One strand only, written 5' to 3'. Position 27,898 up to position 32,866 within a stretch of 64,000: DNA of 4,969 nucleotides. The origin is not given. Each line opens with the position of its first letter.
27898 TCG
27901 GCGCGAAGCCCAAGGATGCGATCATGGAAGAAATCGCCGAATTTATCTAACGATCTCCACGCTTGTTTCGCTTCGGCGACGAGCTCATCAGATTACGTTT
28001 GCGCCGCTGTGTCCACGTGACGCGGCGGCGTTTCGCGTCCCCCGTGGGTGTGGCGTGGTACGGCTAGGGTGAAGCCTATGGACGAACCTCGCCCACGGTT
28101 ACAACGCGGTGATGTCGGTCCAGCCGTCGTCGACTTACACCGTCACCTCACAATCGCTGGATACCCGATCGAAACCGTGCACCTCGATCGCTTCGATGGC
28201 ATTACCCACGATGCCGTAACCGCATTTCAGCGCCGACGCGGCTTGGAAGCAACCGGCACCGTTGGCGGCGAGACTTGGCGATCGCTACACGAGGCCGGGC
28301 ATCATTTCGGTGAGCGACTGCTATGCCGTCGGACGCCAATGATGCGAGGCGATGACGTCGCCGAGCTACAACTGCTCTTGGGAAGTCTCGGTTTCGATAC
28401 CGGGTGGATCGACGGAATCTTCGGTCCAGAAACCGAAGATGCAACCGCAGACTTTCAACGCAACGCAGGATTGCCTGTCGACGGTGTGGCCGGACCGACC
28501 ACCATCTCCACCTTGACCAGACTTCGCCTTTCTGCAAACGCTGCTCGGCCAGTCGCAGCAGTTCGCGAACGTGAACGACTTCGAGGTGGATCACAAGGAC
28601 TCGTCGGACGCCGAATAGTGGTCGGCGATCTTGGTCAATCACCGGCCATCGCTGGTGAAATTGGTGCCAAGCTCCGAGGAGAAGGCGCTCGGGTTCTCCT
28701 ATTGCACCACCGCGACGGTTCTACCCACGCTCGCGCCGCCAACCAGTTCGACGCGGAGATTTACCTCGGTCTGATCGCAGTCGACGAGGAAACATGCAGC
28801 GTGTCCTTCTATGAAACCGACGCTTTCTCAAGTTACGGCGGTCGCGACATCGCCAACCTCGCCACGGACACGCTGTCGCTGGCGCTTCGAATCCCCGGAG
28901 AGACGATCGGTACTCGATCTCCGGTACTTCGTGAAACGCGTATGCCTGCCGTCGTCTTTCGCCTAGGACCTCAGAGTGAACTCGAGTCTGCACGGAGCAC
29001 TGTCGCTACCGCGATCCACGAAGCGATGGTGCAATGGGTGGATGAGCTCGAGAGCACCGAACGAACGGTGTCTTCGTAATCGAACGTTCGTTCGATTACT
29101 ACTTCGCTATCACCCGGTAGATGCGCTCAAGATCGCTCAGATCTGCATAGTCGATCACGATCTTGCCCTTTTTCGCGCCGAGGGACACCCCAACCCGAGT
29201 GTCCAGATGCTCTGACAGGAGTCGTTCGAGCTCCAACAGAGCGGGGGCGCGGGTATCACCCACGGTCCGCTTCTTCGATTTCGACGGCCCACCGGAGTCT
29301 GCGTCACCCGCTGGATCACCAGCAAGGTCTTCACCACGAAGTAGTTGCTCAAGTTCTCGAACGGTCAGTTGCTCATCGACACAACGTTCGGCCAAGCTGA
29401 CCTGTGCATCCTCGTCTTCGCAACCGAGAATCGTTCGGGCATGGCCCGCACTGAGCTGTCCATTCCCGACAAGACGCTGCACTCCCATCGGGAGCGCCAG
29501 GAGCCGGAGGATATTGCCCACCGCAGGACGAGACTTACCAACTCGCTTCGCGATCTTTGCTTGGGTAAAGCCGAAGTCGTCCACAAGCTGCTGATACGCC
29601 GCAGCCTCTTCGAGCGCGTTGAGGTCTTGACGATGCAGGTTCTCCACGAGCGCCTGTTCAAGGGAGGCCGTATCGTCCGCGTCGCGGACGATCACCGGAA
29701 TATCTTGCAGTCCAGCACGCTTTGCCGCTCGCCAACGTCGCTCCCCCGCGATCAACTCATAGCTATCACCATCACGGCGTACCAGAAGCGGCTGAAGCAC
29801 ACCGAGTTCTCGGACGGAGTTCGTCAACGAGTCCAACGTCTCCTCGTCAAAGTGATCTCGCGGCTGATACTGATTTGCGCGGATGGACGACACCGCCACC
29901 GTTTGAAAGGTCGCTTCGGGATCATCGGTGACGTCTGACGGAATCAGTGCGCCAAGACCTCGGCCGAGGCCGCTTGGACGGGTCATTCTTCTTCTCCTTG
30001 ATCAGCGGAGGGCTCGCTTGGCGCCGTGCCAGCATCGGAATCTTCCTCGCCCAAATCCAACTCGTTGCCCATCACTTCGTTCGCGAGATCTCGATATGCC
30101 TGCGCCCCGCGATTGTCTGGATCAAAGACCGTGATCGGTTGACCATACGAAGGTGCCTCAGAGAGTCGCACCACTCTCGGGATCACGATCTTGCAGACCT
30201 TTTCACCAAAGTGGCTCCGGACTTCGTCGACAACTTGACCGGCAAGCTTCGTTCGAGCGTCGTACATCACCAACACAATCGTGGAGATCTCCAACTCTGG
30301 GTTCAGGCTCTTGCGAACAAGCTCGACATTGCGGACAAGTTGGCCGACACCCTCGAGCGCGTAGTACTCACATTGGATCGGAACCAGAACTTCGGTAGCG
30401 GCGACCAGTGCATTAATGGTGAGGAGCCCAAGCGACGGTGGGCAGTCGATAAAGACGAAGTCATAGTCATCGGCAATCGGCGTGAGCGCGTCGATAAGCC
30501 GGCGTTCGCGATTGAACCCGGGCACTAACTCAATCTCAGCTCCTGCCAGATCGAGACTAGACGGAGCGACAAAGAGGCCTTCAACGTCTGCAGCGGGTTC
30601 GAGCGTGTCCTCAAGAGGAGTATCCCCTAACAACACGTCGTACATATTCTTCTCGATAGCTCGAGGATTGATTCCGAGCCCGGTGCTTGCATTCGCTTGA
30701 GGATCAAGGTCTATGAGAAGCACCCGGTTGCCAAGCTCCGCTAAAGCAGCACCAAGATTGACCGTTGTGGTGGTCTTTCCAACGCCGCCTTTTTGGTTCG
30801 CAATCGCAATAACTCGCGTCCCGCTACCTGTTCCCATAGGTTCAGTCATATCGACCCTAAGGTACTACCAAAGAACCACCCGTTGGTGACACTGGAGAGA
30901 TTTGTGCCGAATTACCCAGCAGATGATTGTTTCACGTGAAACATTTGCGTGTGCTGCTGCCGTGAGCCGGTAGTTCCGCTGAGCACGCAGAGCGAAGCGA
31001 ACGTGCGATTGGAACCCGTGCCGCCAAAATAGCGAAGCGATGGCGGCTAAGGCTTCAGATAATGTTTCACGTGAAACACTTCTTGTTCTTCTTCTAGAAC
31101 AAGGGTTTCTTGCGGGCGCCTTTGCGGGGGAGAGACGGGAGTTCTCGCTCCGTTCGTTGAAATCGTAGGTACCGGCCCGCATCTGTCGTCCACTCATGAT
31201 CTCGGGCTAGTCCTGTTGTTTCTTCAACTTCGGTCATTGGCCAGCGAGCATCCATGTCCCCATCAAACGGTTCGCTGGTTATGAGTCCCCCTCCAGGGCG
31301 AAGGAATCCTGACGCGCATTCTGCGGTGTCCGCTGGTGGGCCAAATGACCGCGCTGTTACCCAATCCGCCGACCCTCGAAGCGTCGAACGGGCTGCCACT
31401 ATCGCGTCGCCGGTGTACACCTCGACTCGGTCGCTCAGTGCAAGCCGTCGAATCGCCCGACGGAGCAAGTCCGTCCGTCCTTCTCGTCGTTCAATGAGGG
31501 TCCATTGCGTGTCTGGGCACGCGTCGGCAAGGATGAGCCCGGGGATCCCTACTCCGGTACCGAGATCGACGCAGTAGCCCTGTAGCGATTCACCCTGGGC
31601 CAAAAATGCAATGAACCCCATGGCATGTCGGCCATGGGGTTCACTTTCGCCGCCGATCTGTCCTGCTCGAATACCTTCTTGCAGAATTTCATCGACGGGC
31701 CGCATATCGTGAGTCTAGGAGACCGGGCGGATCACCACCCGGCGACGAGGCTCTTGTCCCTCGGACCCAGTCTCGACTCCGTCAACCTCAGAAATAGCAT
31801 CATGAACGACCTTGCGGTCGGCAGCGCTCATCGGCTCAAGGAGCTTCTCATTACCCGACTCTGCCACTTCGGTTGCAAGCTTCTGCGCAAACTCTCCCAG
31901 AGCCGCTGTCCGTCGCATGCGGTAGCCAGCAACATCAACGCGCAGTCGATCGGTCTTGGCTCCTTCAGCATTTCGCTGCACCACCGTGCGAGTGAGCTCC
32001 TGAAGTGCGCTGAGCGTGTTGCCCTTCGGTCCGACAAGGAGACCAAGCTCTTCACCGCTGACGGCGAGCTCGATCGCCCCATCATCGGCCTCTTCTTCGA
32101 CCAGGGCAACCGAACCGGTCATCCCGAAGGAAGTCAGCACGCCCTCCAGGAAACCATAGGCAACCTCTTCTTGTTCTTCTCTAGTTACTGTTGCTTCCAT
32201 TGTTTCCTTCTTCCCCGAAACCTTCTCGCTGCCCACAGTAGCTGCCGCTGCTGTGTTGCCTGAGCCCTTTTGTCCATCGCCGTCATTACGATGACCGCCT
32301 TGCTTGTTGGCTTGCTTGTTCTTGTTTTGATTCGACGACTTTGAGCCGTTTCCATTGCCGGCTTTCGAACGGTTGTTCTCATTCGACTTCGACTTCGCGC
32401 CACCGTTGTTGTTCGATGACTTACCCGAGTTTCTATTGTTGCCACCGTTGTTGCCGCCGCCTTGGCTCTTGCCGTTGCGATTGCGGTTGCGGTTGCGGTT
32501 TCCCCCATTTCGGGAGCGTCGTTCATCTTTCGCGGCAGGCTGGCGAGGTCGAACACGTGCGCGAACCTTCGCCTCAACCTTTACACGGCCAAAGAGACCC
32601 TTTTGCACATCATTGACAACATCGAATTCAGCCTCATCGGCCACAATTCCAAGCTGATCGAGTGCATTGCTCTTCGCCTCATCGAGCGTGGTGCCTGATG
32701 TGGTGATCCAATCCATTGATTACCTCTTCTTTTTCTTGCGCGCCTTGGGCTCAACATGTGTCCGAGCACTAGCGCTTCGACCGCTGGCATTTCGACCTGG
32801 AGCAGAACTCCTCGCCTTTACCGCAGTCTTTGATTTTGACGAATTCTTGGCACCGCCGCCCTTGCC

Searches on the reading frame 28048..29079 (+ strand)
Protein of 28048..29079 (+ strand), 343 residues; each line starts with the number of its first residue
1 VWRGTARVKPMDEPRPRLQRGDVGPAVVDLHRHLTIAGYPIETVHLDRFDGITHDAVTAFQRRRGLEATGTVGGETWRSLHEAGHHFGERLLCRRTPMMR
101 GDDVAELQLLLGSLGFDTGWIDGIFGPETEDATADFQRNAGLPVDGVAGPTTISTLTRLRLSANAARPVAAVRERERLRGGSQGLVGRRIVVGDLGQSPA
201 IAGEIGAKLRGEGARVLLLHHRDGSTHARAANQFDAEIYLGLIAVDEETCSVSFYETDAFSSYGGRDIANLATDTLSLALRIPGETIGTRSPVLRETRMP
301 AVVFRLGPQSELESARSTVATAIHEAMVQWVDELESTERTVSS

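Call 80: search_protein_families(library=pfam, proteins=[window:28048-29079:+], max_evalue=0.00001)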
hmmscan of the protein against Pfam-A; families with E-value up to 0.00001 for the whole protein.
window:28048-29079:+ (343 aa): 1 family
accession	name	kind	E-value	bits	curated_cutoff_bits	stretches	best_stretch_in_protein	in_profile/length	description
PF01471.23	PG_binding_1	-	9.5e-31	106.2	23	2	100-156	1-57/57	Putative peptidoglycan binding domain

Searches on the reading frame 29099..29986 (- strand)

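Call 80: search_protein_families(library=pfam, proteins=[window:29099-29986:-], max_evalue=0.00001)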
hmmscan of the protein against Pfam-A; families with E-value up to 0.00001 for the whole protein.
window:29099-29986:- (295 aa): 3 families
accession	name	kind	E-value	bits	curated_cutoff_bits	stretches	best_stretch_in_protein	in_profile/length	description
PF17762.8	HTH_ParB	-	1e-35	122.4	22.6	1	120-217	1-98/102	ParB HTH domain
PF02195.25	ParB_N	-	2.7e-34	117.5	26.3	1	27-118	3-95/95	ParB N-terminal domain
PF23552.2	ParB_C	-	9e-10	38.3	23.8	1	248-292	3-48/50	ParB dimerisation domain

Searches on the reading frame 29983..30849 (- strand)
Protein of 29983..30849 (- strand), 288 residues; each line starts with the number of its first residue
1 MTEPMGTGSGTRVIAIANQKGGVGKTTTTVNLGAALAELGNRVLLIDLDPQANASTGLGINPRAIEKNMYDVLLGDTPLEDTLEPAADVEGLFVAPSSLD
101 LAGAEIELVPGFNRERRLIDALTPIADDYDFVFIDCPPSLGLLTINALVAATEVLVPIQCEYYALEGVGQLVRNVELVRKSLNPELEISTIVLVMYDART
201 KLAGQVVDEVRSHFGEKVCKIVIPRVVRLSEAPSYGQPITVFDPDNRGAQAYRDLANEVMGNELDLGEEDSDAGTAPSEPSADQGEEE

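Call 80: search_protein_families(library=pfam, proteins=[window:29983-30849:-], max_evalue=0.00001)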
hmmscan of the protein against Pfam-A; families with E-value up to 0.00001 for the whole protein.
window:29983-30849:- (288 aa): 7 families
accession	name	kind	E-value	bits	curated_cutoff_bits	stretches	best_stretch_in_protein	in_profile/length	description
PF13614.12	AAA_31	-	7e-65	218.7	27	1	11-188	1-177/177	AAA domain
PF01656.29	CbiA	-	1e-27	97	25.4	1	14-239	1-125/125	CobQ/CobB/MinD/ParA nucleotide binding domain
PF06564.18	CBP_BcsQ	-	2.4e-12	47.3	21.3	1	13-51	3-41/234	Cellulose biosynthesis protein BcsQ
PF00142.24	Fer4_NifH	-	7e-12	45.8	25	1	19-58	7-45/271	4Fe-4S iron sulfur cluster binding proteins, NifH/frxC family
PF09140.17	MipZ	-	1.6e-11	44.5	20.7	1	12-174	1-145/262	ATPase MipZ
PF10609.15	ParA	-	3.8e-11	43.3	27.1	1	12-49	4-41/246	NUBPL iron-transfer P-loop NTPase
PF02374.21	ArsA_ATPase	-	1.5e-08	34.7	24.3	1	19-139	8-135/305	Anion-transporting ATPase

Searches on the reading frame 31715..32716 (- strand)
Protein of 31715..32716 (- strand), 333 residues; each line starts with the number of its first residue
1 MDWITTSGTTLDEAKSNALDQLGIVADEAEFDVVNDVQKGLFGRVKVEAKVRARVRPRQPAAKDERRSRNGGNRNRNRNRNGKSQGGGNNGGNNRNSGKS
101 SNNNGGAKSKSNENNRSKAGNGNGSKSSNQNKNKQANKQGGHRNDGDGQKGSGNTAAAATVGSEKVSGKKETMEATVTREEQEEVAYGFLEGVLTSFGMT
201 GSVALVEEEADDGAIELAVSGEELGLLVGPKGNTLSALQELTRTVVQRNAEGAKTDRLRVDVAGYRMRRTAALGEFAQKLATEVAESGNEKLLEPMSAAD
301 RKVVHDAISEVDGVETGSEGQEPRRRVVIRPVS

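Call 80: search_protein_families(library=pfam, proteins=[window:31715-32716:-], max_evalue=0.00001)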
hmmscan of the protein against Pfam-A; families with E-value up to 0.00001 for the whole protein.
window:31715-32716:- (333 aa): 3 families
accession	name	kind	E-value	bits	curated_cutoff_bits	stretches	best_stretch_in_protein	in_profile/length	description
PF01424.28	R3H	-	6.8e-16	58.5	26.8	1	273-331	3-60/60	R3H domain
PF14804.11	Jag_N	-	8.5e-11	42.6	25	1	7-55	2-50/50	Jag N-terminus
PF13083.13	KH_KhpA-B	-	1.3e-08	35.1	32.1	1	190-252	4-68/73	KhpA/KhpB, KH domain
